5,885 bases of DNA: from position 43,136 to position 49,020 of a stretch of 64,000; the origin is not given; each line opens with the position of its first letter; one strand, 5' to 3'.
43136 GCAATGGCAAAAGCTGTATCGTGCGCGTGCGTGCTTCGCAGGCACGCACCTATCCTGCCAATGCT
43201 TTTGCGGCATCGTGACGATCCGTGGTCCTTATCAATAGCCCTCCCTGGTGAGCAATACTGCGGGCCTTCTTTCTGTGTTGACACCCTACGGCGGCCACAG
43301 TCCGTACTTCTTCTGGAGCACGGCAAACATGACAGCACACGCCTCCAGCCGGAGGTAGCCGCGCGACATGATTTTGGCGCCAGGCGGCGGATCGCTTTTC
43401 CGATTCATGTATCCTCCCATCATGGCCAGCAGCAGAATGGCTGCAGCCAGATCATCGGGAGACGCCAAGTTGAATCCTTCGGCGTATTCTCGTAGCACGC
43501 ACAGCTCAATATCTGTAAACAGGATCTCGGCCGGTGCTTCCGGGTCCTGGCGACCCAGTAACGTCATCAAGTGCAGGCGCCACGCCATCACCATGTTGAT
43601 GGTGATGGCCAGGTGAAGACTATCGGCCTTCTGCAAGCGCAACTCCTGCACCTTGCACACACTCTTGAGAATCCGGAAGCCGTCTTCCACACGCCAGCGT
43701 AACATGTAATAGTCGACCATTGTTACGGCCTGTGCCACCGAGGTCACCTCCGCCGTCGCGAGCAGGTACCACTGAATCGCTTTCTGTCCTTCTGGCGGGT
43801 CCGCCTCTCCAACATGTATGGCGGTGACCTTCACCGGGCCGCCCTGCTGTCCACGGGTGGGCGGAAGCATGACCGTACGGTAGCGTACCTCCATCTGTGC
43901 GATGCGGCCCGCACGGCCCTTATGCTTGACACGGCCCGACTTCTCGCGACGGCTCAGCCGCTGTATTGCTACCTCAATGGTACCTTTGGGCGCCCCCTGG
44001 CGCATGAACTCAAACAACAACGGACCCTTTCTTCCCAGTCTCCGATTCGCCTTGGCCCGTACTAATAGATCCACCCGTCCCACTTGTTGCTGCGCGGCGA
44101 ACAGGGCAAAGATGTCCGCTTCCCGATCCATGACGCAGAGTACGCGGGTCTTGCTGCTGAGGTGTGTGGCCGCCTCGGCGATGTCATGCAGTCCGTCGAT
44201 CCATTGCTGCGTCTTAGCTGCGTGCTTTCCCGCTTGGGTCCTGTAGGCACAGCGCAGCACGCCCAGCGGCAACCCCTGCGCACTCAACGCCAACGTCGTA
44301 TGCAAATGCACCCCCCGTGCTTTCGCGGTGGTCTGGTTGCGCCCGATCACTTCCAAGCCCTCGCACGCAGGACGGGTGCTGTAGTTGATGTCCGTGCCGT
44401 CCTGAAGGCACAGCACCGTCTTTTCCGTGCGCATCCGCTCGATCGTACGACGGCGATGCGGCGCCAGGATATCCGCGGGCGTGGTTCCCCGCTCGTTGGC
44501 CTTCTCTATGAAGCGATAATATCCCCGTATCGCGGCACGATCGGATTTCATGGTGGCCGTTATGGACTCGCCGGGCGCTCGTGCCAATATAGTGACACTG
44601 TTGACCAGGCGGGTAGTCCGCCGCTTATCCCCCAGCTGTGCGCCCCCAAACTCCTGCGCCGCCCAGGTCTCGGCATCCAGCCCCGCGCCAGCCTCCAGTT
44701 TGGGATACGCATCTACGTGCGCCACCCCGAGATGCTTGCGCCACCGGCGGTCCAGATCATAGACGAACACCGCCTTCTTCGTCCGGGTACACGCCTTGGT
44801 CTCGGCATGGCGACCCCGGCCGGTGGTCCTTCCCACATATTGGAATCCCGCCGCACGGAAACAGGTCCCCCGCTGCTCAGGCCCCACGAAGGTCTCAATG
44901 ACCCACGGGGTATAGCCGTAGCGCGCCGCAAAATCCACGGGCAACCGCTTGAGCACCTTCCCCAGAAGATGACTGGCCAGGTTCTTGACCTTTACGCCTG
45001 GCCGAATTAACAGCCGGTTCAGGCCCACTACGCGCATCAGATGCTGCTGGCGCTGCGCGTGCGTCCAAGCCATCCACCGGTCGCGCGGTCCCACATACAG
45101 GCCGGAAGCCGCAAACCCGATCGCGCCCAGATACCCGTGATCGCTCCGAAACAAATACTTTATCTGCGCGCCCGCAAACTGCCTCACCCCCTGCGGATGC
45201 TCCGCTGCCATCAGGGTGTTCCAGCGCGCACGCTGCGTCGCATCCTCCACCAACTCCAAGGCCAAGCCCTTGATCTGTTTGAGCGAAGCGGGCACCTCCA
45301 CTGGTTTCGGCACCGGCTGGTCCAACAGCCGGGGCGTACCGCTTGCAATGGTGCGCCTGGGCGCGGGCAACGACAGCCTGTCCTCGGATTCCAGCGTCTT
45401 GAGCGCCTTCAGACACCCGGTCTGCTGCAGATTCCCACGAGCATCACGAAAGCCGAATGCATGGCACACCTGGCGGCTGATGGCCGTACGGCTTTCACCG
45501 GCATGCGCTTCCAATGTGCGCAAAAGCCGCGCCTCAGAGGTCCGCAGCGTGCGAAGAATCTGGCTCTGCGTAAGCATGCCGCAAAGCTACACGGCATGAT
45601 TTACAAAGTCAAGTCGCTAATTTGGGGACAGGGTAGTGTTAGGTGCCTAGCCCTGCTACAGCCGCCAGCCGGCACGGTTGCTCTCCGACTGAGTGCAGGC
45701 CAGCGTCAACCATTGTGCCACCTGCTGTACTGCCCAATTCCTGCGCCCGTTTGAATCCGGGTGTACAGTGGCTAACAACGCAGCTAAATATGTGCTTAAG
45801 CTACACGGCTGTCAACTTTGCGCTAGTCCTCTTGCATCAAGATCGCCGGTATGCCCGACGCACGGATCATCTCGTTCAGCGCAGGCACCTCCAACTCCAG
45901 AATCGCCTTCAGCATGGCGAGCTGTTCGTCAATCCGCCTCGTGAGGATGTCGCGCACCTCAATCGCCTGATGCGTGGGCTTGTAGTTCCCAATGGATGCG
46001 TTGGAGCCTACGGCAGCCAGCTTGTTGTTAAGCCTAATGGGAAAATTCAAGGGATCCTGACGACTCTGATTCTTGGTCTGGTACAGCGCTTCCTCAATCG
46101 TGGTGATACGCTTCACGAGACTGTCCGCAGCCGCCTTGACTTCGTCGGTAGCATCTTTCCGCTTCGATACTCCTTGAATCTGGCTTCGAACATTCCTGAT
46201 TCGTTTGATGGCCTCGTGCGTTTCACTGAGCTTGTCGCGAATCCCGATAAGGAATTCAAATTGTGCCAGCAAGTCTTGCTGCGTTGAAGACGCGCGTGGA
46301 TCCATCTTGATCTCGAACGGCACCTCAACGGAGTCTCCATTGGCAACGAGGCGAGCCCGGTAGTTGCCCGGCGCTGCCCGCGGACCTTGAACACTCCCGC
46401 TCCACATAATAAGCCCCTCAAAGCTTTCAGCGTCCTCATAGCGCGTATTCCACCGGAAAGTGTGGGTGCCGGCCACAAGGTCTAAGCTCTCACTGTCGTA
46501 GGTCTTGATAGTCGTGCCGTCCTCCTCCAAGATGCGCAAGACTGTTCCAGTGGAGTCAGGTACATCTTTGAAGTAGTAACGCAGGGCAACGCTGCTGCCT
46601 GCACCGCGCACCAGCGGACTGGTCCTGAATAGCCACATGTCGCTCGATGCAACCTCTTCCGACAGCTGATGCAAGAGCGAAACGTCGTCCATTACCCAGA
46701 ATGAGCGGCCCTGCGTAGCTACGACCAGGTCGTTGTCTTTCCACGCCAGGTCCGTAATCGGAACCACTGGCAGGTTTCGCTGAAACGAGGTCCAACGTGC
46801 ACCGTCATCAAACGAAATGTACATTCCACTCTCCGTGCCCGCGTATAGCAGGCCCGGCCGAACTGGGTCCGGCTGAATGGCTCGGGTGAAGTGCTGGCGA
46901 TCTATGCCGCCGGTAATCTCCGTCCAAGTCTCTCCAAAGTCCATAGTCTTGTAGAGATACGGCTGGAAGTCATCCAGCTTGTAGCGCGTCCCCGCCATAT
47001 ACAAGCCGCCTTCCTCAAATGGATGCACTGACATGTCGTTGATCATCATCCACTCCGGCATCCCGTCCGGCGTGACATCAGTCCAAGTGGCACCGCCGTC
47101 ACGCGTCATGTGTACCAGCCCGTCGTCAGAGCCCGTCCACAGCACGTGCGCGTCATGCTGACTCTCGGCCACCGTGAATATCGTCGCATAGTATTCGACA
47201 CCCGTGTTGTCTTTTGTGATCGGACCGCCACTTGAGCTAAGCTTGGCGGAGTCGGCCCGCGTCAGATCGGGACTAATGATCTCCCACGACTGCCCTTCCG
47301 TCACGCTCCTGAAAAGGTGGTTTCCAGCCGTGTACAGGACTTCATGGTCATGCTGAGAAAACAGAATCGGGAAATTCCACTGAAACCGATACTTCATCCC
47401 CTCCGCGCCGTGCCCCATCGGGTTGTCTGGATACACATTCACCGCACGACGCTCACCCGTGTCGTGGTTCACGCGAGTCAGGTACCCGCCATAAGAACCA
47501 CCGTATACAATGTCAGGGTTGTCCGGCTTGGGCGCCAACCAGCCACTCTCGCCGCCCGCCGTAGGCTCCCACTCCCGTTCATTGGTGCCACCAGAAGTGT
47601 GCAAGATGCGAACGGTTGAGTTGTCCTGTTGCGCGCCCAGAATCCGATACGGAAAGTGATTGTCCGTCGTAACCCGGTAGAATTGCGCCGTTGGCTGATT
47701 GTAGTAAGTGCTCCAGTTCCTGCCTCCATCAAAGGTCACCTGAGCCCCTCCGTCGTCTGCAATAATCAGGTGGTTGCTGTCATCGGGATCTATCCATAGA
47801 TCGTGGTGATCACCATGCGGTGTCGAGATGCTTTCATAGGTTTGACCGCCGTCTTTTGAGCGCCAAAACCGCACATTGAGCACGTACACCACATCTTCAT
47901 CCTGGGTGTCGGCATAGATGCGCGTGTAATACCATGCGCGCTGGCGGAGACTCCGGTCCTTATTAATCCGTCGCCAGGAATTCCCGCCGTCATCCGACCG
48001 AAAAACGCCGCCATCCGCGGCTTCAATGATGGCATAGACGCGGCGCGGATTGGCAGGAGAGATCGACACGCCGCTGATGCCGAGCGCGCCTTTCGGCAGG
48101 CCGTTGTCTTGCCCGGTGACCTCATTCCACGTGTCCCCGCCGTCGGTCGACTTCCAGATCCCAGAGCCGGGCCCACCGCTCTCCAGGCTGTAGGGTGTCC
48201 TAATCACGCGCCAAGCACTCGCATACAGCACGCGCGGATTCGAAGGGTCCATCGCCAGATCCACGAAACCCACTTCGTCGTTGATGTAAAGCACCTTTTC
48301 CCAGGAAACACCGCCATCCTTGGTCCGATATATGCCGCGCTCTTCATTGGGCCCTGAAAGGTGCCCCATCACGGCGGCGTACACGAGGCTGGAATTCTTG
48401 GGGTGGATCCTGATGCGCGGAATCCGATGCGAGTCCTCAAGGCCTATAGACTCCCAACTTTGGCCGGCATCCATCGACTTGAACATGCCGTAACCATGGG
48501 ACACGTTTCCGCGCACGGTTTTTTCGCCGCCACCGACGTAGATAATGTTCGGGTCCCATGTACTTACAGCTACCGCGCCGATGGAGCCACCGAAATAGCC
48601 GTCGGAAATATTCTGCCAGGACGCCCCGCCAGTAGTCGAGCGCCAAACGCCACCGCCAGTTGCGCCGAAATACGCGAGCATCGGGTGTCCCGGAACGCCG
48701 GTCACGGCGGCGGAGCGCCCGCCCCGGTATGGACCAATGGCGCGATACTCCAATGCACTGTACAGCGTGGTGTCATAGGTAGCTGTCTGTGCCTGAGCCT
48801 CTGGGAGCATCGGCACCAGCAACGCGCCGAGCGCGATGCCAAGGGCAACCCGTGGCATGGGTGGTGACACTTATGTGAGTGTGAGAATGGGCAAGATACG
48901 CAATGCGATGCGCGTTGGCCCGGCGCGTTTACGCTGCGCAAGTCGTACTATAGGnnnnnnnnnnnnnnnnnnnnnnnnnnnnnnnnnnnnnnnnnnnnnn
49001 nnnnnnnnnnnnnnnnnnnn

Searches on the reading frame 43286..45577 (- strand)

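Call 19: search_protein_families(library=pfam, proteins=[window:43286-45577:-], max_evalue=0.001)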
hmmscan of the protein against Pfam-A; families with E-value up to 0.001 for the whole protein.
window:43286-45577:- (763 aa): 4 families
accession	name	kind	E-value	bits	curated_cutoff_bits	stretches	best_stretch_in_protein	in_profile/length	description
PF14236.12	DruA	-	1.6e-21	77.2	27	1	104-256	49-222/297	Druantia protein DruA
PF14706.11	Tnp_DNA_bind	-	8.9e-13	48.2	24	1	305-359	2-55/58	Transposase DNA-binding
PF01609.27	DDE_Tnp_1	-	7.8e-09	36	23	1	421-662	34-195/200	Transposase DDE domain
PF02281.22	Dimer_Tnp_Tn5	-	0.00011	22.9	26.7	1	663-741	1-79/99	Transposase Tn5 dimerisation domain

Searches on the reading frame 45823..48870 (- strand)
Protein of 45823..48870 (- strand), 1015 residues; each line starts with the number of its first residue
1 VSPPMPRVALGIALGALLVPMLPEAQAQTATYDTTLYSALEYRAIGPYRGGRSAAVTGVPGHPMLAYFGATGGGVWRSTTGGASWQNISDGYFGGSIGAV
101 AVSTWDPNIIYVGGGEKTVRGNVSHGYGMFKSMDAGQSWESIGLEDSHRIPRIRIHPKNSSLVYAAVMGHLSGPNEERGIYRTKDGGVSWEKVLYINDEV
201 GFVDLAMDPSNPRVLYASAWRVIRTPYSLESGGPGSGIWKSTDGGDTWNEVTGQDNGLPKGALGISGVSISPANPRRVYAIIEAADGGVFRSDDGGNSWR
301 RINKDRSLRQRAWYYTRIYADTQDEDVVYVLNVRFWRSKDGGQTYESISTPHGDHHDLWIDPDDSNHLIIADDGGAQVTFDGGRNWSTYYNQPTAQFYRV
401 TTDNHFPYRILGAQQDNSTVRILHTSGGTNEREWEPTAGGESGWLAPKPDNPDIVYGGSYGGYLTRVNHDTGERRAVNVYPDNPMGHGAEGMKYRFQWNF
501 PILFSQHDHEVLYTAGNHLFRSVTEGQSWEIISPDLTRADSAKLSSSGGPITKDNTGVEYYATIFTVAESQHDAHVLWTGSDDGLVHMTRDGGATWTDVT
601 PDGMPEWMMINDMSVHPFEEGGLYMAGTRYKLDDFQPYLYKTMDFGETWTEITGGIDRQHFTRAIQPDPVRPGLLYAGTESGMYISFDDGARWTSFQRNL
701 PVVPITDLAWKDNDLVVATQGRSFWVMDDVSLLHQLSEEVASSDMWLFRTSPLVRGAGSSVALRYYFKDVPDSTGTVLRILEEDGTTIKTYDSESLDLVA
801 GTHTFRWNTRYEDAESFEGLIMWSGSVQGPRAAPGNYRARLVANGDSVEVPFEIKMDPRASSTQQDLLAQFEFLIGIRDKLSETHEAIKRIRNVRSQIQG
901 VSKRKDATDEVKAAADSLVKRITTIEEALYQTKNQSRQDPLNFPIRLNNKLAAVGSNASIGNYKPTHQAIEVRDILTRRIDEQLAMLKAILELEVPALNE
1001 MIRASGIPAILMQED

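Call 19: search_protein_families(library=pfam, proteins=[window:45823-48870:-], max_evalue=0.001)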
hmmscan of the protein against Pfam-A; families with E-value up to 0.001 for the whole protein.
window:45823-48870:- (1015 aa): 2 families
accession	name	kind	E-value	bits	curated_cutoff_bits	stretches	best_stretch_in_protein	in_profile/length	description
PF15902.12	Sortilin-Vps10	-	1.8e-31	109.9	33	4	289-400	3-123/446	Sortilin, neurotensin receptor 3,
PF02012.26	BNR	-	0.00091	19.3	27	0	377-388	1-12/12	BNR/Asp-box repeat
